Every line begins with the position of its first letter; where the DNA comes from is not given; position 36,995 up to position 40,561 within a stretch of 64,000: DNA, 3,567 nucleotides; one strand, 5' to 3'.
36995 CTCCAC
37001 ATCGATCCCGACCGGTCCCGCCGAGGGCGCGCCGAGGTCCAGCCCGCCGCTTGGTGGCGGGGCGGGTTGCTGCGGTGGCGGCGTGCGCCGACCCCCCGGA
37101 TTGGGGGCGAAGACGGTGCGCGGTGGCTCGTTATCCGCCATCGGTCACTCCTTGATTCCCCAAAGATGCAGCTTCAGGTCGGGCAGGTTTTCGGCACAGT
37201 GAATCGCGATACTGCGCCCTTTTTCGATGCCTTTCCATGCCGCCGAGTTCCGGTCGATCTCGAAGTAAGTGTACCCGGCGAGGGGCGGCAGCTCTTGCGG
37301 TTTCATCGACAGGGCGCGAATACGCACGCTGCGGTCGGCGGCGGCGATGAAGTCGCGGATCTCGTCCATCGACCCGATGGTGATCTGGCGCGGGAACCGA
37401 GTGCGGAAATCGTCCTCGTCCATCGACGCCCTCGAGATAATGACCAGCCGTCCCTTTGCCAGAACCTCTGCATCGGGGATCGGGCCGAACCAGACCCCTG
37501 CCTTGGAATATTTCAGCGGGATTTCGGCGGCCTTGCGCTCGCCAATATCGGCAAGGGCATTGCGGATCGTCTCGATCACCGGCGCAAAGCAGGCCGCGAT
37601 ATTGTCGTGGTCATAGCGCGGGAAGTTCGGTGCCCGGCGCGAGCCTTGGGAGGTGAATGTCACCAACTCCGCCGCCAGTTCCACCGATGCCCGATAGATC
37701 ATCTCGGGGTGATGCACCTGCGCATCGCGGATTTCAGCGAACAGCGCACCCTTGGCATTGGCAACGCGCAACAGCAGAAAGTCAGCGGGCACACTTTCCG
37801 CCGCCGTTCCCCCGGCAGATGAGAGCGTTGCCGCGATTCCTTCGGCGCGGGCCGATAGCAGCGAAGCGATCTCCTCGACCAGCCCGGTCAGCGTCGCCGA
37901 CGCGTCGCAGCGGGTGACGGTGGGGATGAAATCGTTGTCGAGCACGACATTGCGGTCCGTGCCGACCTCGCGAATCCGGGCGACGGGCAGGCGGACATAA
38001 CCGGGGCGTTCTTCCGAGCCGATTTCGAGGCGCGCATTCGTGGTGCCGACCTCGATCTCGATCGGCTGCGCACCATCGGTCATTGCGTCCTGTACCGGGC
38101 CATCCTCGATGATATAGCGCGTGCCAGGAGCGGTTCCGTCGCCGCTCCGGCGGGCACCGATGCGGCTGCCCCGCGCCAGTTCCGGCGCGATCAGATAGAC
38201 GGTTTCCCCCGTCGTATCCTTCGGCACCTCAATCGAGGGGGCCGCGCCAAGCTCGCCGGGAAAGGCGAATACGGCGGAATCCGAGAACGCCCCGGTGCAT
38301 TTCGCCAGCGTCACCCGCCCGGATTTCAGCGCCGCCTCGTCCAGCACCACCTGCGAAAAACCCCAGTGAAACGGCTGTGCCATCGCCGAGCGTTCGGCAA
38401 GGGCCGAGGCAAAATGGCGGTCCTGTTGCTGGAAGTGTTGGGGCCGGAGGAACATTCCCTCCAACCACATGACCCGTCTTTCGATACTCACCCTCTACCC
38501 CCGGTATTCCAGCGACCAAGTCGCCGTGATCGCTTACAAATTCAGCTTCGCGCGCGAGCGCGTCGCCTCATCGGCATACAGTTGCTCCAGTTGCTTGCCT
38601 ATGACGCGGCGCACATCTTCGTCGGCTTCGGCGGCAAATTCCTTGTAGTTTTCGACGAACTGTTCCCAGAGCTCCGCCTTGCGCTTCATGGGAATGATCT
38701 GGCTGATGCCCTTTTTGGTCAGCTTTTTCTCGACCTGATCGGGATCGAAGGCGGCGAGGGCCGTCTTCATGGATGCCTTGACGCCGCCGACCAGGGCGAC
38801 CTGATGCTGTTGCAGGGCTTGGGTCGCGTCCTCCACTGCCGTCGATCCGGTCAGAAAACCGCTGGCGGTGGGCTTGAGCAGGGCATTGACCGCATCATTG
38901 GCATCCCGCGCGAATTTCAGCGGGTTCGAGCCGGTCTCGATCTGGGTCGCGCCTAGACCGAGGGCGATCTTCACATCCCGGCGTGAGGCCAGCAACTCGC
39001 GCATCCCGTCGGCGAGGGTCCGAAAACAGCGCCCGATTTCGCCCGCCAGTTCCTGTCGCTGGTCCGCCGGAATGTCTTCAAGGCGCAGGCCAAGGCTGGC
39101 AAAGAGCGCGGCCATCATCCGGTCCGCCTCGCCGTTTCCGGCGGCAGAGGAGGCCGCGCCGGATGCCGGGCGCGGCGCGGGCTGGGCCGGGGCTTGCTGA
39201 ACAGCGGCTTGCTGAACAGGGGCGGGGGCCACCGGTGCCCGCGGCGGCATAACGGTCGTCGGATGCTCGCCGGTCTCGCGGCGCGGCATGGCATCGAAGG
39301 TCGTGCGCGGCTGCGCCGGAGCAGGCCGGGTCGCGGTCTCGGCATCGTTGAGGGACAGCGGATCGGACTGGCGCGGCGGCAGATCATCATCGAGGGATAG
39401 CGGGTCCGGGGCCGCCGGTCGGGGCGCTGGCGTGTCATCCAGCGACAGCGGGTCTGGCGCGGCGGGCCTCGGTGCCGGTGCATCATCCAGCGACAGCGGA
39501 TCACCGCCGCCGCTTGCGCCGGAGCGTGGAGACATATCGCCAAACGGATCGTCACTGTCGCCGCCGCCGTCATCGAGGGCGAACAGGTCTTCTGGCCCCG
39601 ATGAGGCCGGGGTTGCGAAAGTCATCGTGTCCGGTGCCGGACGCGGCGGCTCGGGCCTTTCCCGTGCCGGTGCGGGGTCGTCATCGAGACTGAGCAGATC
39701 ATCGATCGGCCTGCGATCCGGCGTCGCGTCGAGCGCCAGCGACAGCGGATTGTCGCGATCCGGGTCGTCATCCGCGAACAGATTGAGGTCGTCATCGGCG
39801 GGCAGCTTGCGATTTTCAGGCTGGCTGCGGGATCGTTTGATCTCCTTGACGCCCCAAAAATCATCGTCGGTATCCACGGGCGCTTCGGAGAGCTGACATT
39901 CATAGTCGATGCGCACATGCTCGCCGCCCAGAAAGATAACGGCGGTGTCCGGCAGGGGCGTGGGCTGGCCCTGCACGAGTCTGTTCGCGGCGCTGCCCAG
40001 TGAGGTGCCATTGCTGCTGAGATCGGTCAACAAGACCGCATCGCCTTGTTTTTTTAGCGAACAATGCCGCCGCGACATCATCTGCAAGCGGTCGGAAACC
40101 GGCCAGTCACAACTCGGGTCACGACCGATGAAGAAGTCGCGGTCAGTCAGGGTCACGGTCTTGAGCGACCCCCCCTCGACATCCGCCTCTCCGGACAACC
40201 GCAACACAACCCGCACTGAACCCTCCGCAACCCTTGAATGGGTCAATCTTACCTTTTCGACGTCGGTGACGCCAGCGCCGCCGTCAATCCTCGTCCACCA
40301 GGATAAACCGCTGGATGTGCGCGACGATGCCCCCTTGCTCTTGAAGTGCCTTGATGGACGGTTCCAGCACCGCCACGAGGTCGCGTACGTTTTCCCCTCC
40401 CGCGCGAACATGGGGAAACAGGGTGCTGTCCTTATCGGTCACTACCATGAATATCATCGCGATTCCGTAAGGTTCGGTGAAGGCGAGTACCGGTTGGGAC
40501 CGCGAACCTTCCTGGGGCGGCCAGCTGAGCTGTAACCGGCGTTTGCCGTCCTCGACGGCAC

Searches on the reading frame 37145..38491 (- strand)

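Call 9: search_protein_families(library=pfam, proteins=[window:37145-38491:-], max_evalue=0.00001)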
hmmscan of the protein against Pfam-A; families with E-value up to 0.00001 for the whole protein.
window:37145-38491:- (448 aa): 1 family
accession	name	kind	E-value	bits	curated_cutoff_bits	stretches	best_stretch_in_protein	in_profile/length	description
PF05936.17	T6SS_VasE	-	2.2e-117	392.9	23.4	1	19-446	1-429/429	Bacterial Type VI secretion, VC_A0110, EvfL, ImpJ, VasE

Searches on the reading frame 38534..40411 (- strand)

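Call 9: search_protein_families(library=pfam, proteins=[window:38534-40411:-], max_evalue=0.00001)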
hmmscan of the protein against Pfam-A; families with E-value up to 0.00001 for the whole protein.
window:38534-40411:- (625 aa): 2 families
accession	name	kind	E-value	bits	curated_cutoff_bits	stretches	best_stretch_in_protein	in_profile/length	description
PF20232.3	T6SS_FHA_C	-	1.9e-41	142.3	23.7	1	439-614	2-179/180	C-terminal domain of Type VI secretion system FHA protein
PF00498.31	FHA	-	5.6e-12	46.4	20.7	1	94-162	2-67/67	FHA domain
